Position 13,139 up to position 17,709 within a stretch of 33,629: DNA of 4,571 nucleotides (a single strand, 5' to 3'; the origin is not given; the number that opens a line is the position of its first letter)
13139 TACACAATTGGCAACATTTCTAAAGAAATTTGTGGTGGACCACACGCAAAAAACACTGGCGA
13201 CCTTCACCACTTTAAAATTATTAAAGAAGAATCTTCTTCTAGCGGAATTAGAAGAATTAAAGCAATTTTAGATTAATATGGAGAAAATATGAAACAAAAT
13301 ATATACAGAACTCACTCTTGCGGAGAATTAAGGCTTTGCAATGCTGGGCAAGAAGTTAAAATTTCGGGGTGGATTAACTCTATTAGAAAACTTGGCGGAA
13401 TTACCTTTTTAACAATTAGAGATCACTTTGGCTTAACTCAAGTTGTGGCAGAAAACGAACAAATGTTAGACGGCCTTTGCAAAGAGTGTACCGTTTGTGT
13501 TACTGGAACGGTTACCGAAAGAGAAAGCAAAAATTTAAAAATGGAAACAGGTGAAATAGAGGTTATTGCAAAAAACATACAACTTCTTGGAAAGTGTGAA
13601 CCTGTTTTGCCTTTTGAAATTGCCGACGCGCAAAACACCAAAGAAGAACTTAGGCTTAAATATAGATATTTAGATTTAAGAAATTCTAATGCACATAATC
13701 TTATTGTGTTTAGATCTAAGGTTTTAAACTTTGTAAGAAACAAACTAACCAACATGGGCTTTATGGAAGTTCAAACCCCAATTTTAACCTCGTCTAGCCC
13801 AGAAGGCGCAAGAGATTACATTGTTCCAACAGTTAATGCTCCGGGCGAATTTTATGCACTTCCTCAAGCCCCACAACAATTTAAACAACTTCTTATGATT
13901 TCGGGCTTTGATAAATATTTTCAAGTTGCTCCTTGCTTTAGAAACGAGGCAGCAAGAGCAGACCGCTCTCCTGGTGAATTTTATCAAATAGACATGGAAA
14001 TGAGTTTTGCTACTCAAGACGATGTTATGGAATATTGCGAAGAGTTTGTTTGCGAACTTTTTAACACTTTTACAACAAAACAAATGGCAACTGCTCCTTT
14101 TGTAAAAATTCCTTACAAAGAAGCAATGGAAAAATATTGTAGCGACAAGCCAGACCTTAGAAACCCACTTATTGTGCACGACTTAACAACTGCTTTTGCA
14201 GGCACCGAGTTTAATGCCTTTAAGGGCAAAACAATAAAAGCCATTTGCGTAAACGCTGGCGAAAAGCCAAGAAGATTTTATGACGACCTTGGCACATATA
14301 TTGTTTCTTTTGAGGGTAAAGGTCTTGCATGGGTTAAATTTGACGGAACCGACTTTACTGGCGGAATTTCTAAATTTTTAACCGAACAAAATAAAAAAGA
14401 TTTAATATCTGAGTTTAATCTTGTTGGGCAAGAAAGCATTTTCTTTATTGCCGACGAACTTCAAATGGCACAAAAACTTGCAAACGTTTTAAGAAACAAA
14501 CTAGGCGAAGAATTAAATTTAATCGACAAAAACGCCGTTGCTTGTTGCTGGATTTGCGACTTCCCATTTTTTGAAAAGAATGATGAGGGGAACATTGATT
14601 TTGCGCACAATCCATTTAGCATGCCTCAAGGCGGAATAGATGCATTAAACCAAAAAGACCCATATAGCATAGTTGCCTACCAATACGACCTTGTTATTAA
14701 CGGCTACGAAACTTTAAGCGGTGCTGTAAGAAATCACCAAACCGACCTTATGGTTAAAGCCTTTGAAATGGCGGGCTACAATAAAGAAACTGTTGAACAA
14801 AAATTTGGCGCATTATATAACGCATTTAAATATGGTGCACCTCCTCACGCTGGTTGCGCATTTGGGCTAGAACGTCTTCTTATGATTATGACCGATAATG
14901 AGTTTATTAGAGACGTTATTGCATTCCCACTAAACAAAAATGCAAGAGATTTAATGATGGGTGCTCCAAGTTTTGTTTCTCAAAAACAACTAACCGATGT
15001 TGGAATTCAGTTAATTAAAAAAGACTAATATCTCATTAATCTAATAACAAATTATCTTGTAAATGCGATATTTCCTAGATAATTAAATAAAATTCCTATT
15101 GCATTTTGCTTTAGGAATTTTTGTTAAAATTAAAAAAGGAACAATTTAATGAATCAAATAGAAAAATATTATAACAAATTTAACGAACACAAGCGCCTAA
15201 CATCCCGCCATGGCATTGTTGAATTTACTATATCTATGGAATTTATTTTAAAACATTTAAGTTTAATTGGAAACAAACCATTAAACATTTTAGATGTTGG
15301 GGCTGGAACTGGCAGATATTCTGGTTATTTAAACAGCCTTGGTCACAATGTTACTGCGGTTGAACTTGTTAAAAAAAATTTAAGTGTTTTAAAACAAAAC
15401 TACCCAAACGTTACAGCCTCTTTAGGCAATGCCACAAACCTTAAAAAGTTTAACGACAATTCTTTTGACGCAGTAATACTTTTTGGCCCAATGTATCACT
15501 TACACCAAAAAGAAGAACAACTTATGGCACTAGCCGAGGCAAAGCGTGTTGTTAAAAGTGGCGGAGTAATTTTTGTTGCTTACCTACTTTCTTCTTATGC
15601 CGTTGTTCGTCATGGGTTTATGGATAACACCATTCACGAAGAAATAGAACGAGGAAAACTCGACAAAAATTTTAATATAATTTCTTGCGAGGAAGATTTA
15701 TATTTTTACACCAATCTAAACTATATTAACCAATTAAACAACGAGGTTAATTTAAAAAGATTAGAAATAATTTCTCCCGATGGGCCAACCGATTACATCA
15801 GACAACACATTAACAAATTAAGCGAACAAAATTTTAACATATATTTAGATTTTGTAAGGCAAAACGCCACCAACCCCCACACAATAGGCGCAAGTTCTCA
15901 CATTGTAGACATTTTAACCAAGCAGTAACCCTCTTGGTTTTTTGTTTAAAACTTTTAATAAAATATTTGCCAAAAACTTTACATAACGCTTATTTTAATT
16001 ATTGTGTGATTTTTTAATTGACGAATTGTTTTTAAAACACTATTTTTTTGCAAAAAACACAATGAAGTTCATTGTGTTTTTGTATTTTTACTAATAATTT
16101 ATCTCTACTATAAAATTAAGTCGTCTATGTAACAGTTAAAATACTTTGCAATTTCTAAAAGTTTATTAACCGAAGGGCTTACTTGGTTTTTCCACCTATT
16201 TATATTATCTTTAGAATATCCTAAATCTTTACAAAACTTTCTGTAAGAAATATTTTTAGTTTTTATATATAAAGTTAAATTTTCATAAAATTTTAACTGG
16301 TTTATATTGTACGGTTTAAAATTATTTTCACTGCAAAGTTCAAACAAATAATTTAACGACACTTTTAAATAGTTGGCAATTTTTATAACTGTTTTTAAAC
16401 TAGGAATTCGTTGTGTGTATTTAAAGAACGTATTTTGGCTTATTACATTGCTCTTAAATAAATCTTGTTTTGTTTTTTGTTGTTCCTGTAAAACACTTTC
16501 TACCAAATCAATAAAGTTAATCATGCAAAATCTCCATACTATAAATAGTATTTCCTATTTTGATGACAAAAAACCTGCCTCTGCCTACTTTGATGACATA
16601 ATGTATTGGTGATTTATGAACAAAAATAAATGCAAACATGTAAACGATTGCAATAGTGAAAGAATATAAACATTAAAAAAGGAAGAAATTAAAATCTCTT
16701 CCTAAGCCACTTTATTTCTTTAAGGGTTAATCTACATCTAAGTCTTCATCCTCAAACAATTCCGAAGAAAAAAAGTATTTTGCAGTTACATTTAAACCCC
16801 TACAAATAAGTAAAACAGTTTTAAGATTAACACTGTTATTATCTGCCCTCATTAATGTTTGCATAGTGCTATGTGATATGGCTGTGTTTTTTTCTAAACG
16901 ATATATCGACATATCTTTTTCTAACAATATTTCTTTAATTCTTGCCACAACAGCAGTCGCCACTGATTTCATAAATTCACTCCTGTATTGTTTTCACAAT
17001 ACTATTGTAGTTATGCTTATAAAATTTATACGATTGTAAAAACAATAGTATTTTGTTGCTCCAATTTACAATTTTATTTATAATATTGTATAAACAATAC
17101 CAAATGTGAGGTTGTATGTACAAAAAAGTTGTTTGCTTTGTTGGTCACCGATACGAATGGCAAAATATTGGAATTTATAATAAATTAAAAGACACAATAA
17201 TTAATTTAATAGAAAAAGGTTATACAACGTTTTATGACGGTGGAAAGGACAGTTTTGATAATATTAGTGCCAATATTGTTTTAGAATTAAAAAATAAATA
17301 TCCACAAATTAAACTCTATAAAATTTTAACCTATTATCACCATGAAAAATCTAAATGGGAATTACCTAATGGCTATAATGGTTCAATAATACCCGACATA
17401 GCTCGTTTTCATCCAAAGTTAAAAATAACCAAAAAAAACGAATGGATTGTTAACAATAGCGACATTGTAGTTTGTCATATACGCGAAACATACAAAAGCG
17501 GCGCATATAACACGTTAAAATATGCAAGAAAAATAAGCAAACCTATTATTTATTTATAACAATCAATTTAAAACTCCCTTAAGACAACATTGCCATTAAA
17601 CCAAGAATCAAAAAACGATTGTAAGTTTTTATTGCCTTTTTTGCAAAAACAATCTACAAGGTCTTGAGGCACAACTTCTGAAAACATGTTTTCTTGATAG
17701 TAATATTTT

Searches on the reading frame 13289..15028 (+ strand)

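Call 54: search_protein_families(library=pfam, proteins=[window:13289-15028:+])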
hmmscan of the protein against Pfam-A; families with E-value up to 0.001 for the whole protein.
window:13289-15028:+ (579 aa): 3 families
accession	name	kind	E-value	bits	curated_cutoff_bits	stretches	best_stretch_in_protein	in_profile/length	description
PF00152.25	tRNA-synt_2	-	1.5e-107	359.7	25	1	118-549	1-307/308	tRNA synthetases class II (D, K and N)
PF02938.19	GAD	-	2.4e-14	53.8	23.4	1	312-396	7-93/95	GAD domain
PF01336.31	tRNA_anti-codon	-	4.9e-14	52.5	27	1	23-100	1-75/75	OB-fold nucleic acid binding domain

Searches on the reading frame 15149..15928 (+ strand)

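Call 55: search_protein_families(library=pfam, proteins=[window:15149-15928:+])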
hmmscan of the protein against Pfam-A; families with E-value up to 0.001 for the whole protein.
window:15149-15928:+ (259 aa): 9 families
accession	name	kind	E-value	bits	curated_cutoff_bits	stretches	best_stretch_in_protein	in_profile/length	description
PF08241.18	Methyltransf_11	-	3.2e-19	69.8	21.2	1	48-143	1-95/95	Methyltransferase domain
PF13649.12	Methyltransf_25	-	4.4e-17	63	27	1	47-139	1-97/97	Methyltransferase domain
PF13847.12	Methyltransf_31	-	1.8e-11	44.3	27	1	45-146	5-112/145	Methyltransferase domain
PF13489.12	Methyltransf_23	-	2.2e-09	37.7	27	1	35-160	14-132/164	Methyltransferase domain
PF08242.18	Methyltransf_12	-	5.2e-07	30.7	30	1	48-141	1-98/98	Methyltransferase domain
PF03848.20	TehB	-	6.4e-06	26.2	20.4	1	43-107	30-97/193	Tellurite resistance protein TehB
PF01209.24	Ubie_methyltran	-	2.1e-05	24.4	20.1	1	42-143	46-151/233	ubiE/COQ5 methyltransferase family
PF05175.20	MTS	-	4.6e-05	23.5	23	1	31-143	21-138/170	Methyltransferase small domain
PF05401.17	NodS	-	9.9e-05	22.7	24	0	36-139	36-140/201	Nodulation protein S (NodS)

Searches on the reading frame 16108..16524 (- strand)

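Call 55: search_protein_families(library=pfam, proteins=[window:16108-16524:-])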
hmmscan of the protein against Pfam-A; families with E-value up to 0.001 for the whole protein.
window:16108-16524:- (138 aa): 3 families
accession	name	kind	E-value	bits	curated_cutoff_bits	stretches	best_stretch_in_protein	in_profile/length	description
PF13443.12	HTH_26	-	1.1e-13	51.6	22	1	83-137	2-58/63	Cro/C1-type HTH DNA-binding domain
PF01381.28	HTH_3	-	3.8e-12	46.5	23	1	88-136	6-55/55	Helix-turn-helix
PF12844.13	HTH_19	-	1.1e-06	28.8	30.2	0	39-62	37-60/64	Helix-turn-helix domain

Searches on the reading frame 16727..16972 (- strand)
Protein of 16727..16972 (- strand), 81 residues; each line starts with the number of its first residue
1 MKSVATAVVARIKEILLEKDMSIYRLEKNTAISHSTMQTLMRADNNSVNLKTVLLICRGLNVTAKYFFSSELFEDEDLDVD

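Call 55: search_protein_families(library=pfam, proteins=[window:16727-16972:-])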
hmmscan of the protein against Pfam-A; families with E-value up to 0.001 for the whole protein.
window:16727-16972:- (81 aa): 1 family
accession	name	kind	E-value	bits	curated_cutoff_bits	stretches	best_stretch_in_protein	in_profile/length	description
PF13443.12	HTH_26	-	1.3e-08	35.4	22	1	11-63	1-53/63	Cro/C1-type HTH DNA-binding domain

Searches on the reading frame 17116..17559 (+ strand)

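Call 55: search_protein_families(library=pfam, proteins=[window:17116-17559:+])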
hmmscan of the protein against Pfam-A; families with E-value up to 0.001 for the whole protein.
window:17116-17559:+ (147 aa): 1 family
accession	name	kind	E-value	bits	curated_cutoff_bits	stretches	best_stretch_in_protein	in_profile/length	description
PF06908.16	YpsA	-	3e-09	37.5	27.7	1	20-83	24-86/168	YspA SLOG family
